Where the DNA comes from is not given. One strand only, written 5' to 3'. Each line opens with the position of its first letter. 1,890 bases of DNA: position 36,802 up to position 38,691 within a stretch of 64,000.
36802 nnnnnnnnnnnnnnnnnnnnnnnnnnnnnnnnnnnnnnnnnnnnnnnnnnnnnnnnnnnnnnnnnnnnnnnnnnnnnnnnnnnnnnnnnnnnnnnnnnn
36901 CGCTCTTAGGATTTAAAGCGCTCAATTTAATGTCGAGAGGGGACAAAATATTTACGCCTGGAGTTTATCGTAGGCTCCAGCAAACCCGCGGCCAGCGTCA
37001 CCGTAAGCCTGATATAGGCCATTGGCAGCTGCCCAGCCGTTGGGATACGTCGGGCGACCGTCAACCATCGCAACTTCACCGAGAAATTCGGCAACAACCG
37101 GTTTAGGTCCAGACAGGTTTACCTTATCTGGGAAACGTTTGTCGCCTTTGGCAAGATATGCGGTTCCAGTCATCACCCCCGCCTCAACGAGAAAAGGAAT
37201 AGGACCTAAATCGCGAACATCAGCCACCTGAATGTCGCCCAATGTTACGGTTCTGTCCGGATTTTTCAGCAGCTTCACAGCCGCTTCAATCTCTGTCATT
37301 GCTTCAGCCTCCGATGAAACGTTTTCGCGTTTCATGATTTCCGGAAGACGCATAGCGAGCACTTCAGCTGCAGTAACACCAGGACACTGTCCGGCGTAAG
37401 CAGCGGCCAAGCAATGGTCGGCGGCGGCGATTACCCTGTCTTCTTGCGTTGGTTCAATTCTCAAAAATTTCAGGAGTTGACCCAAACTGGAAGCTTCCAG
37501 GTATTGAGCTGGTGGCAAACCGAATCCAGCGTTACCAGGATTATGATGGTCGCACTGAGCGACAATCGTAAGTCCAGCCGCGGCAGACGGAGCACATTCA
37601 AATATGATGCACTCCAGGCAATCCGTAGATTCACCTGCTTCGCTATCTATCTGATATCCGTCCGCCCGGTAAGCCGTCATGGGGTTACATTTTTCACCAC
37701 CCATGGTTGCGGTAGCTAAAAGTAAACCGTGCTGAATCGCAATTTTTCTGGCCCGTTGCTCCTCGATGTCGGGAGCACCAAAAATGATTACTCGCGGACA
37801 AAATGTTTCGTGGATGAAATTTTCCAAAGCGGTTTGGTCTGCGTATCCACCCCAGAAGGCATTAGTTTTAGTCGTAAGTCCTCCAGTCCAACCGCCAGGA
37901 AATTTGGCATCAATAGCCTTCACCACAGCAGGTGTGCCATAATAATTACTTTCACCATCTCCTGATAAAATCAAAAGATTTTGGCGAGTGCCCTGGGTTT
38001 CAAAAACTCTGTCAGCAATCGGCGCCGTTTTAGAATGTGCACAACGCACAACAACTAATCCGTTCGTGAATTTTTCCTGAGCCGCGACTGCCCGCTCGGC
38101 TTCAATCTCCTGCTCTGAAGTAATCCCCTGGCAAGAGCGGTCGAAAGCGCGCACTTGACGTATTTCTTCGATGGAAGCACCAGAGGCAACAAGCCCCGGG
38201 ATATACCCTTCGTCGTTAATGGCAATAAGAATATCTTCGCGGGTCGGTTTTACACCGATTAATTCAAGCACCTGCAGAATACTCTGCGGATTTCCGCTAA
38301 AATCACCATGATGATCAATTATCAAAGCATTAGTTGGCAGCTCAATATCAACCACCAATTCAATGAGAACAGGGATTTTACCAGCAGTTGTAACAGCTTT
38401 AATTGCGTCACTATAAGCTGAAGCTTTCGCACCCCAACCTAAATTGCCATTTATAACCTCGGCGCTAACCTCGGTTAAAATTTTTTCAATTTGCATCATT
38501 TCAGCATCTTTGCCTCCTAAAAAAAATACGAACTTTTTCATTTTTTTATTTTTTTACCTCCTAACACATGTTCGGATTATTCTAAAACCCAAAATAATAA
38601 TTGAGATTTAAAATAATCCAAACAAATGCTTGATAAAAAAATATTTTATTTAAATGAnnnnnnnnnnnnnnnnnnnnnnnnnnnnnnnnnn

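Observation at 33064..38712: Three intact type III hammerhead ribozymes with compensatory stem changes, one per intergenic gap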

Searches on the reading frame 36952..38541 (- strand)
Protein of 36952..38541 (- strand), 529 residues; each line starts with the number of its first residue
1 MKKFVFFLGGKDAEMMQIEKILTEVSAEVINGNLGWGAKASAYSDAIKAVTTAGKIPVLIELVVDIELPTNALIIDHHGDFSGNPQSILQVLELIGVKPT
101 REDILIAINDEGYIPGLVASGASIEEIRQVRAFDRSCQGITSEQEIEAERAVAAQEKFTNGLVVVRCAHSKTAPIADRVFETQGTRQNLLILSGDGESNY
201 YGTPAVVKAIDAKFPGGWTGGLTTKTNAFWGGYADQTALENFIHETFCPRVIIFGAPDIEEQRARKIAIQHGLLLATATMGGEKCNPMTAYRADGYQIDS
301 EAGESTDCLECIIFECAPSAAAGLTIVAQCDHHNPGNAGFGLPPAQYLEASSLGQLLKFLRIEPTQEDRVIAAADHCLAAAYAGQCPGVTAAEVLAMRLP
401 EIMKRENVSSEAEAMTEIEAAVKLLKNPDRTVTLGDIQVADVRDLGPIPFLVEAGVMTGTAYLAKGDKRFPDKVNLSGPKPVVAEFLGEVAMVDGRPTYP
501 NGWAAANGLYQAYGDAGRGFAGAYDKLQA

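Call 7: search_protein_families(library=pfam, proteins=[window:36952-38541:-], max_evalue=0.01)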
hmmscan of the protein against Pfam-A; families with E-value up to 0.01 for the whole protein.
window:36952-38541:- (529 aa): 0 families

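Call 14: find_encoding_contigs(protein=window:36952-38541:-, flank=10000, max_places=10)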
Protein window:36952-38541:- (529 aa): 8 contigs read that carry it; 4 places shown.
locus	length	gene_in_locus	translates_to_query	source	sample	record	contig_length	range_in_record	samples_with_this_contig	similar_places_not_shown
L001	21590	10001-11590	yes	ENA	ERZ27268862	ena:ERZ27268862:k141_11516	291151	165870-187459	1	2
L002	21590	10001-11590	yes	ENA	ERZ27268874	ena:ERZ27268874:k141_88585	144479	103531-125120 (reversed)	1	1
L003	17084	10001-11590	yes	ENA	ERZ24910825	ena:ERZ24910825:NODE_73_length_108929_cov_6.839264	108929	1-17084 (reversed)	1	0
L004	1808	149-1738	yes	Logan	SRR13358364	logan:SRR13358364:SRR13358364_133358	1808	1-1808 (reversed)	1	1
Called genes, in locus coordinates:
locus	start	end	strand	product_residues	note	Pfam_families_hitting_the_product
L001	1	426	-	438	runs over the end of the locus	PF01476:LysM, PF23473:LysM3_LYK4_5, PF01476:LysM, PF01551:Peptidase_M23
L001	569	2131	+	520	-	PF01676:Metalloenzyme, PF06415:iPGM_N, PF01663:Phosphodiest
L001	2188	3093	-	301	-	-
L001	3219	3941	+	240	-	PF20772:TACO1_YebC_N, PF01709:Transcrip_reg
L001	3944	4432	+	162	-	PF02075:RuvC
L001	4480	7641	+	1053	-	PF00583:Acetyltransf_1 (weak), PF13508:Acetyltransf_7 (faint)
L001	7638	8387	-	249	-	PF01978:TrmB (weak)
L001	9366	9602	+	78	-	-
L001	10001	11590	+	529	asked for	-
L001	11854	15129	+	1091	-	PF00270:DEAD, PF00271:Helicase_C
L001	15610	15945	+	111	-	-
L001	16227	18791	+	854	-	PF13491:FtsK_4TM, PF17854:FtsK_alpha, PF01580:FtsK_SpoIIIE, PF09397:FtsK_gamma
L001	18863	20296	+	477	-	PF08245:Mur_ligase_M, PF02875:Mur_ligase_C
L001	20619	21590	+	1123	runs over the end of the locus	PF04563:RNA_pol_Rpb2_1, PF04561:RNA_pol_Rpb2_2, PF04565:RNA_pol_Rpb2_3, PF10385:RNA_pol_Rpb2_45, PF00562:RNA_pol_Rpb2_6, PF04560:RNA_pol_Rpb2_7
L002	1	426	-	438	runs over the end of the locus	PF01476:LysM, PF23473:LysM3_LYK4_5, PF01476:LysM, PF01551:Peptidase_M23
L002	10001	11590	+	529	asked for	-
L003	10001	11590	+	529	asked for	-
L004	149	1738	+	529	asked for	-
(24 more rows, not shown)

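Call 20: find_homologous_proteins(query=window:36952-38541:-)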
Query window:36952-38541:- (529 aa): 47 proteins with E <= 0.001 among 8000 candidates.
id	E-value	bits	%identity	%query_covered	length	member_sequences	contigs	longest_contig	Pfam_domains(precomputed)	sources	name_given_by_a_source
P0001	0.0e+0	1193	100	100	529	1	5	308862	-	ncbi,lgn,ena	-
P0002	3.5e-227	774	69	100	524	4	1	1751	-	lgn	-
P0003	3.0e-222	757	66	100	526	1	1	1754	-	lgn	-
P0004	3.2e-221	754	67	100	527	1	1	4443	-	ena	-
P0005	2.3e-210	718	65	100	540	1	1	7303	-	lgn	-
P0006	4.7e-193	661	61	100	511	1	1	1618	-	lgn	-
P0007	2.8e-150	520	84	53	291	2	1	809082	-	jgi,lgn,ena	-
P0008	6.0e-136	473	76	53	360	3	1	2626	-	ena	-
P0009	5.0e-133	463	73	53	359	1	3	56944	-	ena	-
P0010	2.8e-130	454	73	53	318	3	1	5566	-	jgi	-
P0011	9.8e-129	449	72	53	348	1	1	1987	-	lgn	-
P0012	2.8e-127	444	71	53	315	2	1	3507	-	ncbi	-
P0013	5.3e-125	437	71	53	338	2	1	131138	-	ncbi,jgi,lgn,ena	ncbi:MAG: hypothetical protein WCT42_00205 [Candidatus Paceibacterota bacterium]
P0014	2.7e-66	243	50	46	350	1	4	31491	-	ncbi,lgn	-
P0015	1.3e-64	237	48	47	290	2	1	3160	-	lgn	-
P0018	6.3e-62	229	47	47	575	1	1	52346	-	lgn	-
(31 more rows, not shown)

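Call 28: search_protein_families(library=ncbifam, proteins=[window:36952-38541:-], max_evalue=0.01)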
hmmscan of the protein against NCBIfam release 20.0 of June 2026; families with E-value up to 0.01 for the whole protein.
window:36952-38541:- (529 aa): 0 families

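Call 29: search_protein_families(library=padloc, proteins=[window:36952-38541:-], max_evalue=0.01)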
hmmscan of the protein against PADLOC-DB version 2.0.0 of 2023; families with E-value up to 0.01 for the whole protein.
window:36952-38541:- (529 aa): 2 families
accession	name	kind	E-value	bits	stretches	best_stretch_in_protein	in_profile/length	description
PDLC01071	C3a116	-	4e-69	231.3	1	3-247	2-232/235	cluster 29 associated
PDLC01149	DHH_CorA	-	5.9e-47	158.4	1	2-205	1-197/245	"DHH family hydrolase, potential RNAse, CorA associated new"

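Call 30: search_solved_structures(query=window:36952-38541:-, max_evalue=1)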
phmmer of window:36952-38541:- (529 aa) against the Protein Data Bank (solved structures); distinct sequences matched with E-value up to 1: 3.
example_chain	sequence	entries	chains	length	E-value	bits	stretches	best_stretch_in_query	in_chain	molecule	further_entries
9lq9_A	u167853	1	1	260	4.5e-26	95.3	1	2-204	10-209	NrN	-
9lqa_A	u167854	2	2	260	3.1e-25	92.5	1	2-204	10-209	NrN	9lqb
9lqc_A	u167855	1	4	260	5.9e-25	91.6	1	2-204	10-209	NrN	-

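Call 37: find_encoding_contigs(protein=P0013, flank=7000, max_places=2)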
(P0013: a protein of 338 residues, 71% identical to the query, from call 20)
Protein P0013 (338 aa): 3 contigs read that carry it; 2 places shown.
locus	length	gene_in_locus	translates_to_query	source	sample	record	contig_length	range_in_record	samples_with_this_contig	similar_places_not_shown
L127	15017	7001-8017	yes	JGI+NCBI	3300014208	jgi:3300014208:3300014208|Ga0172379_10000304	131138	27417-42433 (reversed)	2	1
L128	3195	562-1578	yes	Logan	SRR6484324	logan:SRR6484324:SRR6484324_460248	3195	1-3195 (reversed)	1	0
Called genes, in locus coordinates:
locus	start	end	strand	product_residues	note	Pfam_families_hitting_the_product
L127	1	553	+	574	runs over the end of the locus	-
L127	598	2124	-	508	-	PF12072:RNase_Y_N, PF00013:KH_1 (weak), PF01966:HD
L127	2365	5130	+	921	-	PF00583:Acetyltransf_1 (weak)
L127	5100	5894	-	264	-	PF01978:TrmB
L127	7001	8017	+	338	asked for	-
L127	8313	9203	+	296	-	-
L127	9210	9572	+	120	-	-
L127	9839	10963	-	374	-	PF13173:AAA_14, PF13635:DUF4143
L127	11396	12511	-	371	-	PF20720:nSTAND3 (weak), PF13173:AAA_14, PF13635:DUF4143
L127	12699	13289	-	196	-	PF00574:CLP_protease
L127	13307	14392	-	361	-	PF05697:Trigger_N, PF05698:Trigger_C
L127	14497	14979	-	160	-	PF09827:CRISPR_Cas2 (weak), PF20803:PaaX_M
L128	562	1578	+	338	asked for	-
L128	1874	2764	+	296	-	-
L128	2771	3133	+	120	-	-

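Call 38: find_encoding_contigs(protein=P0009, flank=7000, max_places=2)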
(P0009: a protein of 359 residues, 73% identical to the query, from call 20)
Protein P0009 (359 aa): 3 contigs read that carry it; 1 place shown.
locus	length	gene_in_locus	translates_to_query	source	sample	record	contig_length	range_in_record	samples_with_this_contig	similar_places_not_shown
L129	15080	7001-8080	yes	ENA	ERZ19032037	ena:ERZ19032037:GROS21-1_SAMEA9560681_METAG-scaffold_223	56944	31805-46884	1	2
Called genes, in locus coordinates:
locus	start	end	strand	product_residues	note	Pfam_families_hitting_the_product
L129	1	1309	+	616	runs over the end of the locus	PF00583:Acetyltransf_1 (weak)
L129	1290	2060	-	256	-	PF01978:TrmB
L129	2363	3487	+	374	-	-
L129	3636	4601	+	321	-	-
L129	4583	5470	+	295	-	PF00583:Acetyltransf_1 (weak)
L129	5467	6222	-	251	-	PF01978:TrmB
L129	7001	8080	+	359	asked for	-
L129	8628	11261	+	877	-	-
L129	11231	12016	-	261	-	PF01978:TrmB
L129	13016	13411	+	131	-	-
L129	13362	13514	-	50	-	-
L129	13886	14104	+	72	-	-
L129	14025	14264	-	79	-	-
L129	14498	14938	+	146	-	-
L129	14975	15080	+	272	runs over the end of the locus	-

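Call 39: find_encoding_contigs(protein=P0014, flank=7000, max_places=2)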
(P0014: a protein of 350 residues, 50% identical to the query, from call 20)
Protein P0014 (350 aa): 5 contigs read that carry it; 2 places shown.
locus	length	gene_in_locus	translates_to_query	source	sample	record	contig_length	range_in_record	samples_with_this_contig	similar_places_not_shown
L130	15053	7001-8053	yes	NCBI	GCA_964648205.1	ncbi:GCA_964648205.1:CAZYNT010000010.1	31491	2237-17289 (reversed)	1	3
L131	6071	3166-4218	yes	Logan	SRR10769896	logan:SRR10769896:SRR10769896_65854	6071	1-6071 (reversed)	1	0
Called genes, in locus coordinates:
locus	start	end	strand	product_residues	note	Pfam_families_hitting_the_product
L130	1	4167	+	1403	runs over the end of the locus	-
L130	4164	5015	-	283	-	PF01978:TrmB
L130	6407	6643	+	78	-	-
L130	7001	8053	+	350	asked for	-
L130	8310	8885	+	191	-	-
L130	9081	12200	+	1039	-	PF00270:DEAD (weak), PF13401:AAA_22 (faint), PF00271:Helicase_C, PF11898:DUF3418 (weak)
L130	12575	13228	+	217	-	-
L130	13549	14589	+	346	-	PF01545:Cation_efflux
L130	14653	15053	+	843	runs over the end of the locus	PF13491:FtsK_4TM, PF17854:FtsK_alpha, PF01580:FtsK_SpoIIIE, PF09397:FtsK_gamma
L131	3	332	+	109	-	?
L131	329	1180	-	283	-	PF01978:TrmB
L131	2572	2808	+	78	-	-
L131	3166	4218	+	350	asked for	-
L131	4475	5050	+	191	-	-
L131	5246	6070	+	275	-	?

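Call 40: find_encoding_contigs(protein=P0018, flank=7000, max_places=2)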
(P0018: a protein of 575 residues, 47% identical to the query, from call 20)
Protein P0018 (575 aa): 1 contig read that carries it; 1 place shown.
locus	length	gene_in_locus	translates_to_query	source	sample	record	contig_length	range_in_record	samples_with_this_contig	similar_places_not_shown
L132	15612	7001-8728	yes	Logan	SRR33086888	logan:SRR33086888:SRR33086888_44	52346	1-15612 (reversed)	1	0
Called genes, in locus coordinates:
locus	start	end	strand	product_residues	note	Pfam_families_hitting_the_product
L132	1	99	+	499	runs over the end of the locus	PF00478:IMPDH, PF00571:CBS, PF03060:NMO (weak), PF01070:FMN_dh, PF01645:Glu_synthase (weak)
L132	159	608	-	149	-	-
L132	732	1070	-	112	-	-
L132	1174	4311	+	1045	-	-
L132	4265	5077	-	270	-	PF01978:TrmB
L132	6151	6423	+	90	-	-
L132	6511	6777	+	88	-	-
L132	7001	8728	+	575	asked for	-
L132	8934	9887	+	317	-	-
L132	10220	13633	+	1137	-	PF00270:DEAD, PF13401:AAA_22 (weak), PF00271:Helicase_C, PF21010:HA2_C (faint)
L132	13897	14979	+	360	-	-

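Call 72: search_protein_families(library=phrogs, proteins=[window:36952-38541:-], max_evalue=0.001)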
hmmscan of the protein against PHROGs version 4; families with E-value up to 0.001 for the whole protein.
window:36952-38541:- (529 aa): 0 families
